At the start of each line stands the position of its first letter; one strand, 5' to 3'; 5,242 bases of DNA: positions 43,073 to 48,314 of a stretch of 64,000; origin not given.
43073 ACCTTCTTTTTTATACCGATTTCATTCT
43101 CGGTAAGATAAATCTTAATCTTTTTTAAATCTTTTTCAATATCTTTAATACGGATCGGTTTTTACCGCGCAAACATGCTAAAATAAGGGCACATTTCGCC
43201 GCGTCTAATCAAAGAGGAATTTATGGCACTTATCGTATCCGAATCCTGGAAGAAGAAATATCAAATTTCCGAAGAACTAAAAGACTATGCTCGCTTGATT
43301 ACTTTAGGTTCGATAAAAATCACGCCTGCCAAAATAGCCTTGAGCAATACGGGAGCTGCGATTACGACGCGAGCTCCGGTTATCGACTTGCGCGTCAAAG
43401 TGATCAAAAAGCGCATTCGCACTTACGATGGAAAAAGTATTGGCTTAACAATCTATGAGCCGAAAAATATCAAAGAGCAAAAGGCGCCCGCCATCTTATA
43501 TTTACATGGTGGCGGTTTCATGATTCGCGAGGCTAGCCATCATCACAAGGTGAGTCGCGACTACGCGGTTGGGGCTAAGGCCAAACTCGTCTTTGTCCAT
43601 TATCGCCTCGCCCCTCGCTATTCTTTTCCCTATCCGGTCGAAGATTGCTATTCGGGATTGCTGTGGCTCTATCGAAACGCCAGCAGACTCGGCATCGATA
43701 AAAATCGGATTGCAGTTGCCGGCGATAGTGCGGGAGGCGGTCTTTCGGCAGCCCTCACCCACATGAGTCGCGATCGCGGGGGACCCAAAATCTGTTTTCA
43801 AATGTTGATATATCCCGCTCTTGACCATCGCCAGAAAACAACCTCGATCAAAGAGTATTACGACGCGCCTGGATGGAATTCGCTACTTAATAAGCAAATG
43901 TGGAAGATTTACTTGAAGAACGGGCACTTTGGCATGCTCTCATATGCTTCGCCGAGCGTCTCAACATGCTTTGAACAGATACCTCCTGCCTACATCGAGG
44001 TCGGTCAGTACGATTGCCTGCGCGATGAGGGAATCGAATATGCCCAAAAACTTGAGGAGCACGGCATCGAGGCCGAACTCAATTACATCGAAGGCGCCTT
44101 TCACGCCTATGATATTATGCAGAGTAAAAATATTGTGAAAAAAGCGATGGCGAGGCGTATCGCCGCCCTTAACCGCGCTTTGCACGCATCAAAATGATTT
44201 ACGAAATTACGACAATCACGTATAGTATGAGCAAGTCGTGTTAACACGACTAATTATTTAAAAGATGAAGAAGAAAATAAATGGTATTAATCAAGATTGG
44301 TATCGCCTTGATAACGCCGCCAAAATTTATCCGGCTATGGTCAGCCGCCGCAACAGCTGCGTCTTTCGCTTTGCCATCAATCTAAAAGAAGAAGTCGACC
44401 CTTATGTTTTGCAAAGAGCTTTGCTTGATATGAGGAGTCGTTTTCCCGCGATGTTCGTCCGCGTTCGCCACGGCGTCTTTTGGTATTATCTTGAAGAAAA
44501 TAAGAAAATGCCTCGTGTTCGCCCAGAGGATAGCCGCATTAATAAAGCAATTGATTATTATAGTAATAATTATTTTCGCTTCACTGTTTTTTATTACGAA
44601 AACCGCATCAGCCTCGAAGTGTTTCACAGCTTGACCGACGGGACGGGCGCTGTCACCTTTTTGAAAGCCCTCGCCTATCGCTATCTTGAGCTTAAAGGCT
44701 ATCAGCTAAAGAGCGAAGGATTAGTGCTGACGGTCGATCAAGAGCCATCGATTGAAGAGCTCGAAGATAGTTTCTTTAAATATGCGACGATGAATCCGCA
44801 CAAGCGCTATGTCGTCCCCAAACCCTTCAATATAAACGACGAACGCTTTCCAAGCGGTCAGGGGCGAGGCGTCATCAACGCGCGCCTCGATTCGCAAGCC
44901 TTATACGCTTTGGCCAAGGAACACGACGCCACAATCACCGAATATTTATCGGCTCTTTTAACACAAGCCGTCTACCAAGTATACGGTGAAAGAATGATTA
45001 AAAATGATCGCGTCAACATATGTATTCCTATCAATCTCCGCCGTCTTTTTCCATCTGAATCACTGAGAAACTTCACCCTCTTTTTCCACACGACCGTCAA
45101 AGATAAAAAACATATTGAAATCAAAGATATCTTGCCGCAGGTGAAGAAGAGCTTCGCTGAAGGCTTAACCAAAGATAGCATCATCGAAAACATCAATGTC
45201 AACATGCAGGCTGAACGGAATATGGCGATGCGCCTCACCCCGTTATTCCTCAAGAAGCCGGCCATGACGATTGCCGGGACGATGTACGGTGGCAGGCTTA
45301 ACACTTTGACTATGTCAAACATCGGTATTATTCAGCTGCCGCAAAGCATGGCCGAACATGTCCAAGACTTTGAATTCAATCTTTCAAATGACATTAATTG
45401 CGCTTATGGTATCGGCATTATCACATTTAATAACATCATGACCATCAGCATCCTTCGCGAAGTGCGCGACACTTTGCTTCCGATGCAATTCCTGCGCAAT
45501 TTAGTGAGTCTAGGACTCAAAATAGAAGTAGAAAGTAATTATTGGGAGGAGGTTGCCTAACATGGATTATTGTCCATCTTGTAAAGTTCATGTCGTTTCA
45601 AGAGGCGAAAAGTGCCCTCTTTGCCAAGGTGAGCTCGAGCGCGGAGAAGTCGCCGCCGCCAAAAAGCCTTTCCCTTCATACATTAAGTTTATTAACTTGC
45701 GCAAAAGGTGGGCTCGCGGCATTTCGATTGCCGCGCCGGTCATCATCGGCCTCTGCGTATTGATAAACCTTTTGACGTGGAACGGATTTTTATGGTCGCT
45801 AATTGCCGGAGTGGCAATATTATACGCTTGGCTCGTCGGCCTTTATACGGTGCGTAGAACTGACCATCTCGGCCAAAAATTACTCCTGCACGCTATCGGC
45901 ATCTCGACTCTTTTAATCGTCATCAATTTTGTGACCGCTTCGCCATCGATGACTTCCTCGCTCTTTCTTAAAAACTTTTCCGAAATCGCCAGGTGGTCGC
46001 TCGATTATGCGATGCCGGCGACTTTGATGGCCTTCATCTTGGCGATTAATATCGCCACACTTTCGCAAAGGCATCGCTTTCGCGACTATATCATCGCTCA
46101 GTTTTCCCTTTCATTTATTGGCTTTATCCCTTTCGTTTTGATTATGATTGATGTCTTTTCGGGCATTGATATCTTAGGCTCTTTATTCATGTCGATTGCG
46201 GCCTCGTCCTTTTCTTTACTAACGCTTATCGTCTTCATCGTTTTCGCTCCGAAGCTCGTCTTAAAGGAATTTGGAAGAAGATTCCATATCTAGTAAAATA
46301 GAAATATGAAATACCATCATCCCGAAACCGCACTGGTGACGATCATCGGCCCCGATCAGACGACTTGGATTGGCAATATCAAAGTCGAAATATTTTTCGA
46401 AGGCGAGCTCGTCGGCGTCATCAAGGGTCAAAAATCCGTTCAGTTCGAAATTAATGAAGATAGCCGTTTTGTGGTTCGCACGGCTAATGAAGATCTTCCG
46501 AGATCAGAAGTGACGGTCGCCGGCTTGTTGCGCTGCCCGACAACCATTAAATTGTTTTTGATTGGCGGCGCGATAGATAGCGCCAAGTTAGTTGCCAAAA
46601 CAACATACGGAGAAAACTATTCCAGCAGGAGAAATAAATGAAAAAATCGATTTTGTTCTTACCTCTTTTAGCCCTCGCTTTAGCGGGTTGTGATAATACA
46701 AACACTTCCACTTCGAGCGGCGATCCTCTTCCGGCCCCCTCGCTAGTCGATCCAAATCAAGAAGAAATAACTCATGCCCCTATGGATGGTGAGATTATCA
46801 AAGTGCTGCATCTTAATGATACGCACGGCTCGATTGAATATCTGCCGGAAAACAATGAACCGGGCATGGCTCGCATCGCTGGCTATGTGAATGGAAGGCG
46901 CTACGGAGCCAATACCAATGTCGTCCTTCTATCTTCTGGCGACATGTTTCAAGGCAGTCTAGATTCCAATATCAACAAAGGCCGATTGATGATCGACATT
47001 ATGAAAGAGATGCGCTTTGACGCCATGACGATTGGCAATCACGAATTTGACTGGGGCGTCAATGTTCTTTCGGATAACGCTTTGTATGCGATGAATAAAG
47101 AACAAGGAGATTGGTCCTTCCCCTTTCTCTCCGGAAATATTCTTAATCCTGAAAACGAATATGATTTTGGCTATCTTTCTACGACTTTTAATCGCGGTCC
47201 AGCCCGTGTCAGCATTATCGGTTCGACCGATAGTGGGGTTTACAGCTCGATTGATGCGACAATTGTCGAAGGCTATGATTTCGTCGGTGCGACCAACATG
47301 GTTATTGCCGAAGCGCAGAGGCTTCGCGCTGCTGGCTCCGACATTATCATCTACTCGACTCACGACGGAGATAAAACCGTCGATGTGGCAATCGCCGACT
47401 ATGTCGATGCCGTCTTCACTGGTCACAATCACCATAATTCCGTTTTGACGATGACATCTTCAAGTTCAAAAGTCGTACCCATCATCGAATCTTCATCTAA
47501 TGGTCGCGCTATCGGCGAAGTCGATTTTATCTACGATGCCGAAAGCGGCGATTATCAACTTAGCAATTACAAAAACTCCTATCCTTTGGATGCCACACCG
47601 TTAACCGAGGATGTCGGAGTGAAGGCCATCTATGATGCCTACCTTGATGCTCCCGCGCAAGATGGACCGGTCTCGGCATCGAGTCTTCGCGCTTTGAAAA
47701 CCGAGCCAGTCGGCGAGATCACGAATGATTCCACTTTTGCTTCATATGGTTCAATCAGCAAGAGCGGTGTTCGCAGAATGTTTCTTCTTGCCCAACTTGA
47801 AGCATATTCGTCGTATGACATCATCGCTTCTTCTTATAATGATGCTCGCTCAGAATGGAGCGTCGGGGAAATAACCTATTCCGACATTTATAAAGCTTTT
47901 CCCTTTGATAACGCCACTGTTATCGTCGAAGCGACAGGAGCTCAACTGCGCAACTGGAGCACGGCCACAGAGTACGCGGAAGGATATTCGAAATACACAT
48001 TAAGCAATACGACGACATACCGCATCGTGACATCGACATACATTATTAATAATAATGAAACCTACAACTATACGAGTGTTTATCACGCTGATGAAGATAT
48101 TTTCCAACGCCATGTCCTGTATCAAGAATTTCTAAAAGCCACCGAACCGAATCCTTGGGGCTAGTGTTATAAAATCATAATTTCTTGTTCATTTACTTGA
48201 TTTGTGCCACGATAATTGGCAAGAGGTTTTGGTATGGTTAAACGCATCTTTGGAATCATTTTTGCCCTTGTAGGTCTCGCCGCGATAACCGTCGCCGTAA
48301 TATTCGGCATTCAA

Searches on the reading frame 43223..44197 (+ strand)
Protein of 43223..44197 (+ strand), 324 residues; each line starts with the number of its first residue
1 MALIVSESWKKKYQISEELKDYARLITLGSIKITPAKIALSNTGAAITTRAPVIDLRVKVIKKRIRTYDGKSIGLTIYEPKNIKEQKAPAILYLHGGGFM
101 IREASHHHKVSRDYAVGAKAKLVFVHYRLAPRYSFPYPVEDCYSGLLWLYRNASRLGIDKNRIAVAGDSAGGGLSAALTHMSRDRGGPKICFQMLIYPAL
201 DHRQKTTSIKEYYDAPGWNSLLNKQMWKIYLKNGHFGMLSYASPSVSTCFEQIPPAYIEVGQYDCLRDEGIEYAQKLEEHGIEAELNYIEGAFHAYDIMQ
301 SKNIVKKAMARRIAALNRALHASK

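Call 67: search_protein_families(library=pfam, proteins=[window:43223-44197:+], max_evalue=0.00001)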
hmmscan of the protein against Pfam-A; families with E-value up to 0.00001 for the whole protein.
window:43223-44197:+ (324 aa): 3 families
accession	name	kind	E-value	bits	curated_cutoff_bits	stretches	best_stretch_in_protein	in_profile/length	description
PF07859.19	Abhydrolase_3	-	7.6e-58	196.2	25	1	91-296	1-208/210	alpha/beta hydrolase fold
PF20434.5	BD-FAE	-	3e-19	69.8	26.8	1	75-180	1-108/215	BD-FAE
PF00135.34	COesterase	-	1.2e-09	38.1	27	1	75-182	88-204/515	Carboxylesterase family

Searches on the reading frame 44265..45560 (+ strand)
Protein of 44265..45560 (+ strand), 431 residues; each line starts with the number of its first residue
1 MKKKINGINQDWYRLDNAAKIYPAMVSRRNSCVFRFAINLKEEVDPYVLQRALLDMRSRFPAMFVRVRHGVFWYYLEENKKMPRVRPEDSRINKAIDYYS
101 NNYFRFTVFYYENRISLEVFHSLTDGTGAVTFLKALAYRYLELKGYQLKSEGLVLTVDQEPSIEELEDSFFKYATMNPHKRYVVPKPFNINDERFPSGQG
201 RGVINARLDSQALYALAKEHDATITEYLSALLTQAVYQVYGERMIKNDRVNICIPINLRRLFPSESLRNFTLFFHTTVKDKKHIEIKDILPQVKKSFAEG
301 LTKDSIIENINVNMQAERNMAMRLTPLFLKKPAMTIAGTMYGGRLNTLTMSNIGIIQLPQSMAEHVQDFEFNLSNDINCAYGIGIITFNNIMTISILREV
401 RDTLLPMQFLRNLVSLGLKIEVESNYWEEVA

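Call 67: search_protein_families(library=pfam, proteins=[window:44265-45560:+], max_evalue=0.00001)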
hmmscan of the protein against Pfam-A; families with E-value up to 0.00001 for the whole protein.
window:44265-45560:+ (431 aa): 1 family
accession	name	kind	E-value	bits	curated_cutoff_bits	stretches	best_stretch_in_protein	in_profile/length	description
PF07247.17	AATase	-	8.7e-07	28.3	22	0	213-389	280-468/500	Alcohol acetyltransferase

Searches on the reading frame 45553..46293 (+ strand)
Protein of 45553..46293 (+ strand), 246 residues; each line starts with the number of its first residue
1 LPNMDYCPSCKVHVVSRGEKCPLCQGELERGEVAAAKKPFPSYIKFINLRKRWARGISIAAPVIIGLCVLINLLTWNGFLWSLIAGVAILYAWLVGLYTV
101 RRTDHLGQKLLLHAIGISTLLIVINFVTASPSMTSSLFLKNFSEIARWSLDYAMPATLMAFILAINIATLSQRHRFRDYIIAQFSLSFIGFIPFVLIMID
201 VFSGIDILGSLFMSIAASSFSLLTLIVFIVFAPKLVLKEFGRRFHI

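Call 67: search_protein_families(library=pfam, proteins=[window:45553-46293:+], max_evalue=0.00001)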
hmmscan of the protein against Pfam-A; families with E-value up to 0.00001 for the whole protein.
window:45553-46293:+ (246 aa): 1 family
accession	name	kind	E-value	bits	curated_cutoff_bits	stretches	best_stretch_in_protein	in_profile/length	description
PF19845.4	DUF6320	-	2e-31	109.7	29.9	2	139-246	85-186/186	Family of unknown function (DUF6320)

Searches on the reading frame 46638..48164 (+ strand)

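Call 67: search_protein_families(library=pfam, proteins=[window:46638-48164:+], max_evalue=0.00001)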
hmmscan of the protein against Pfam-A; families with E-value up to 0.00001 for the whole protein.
window:46638-48164:+ (508 aa): 2 families
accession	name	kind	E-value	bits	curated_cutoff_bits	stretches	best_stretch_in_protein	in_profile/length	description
PF02872.23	5_nucleotid_C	-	2e-08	35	23.6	1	389-440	34-85/158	5'-nucleotidase, C-terminal domain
PF00149.33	Metallophos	-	2.5e-06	28.5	21.5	1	54-266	1-190/191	Calcineurin-like phosphoesterase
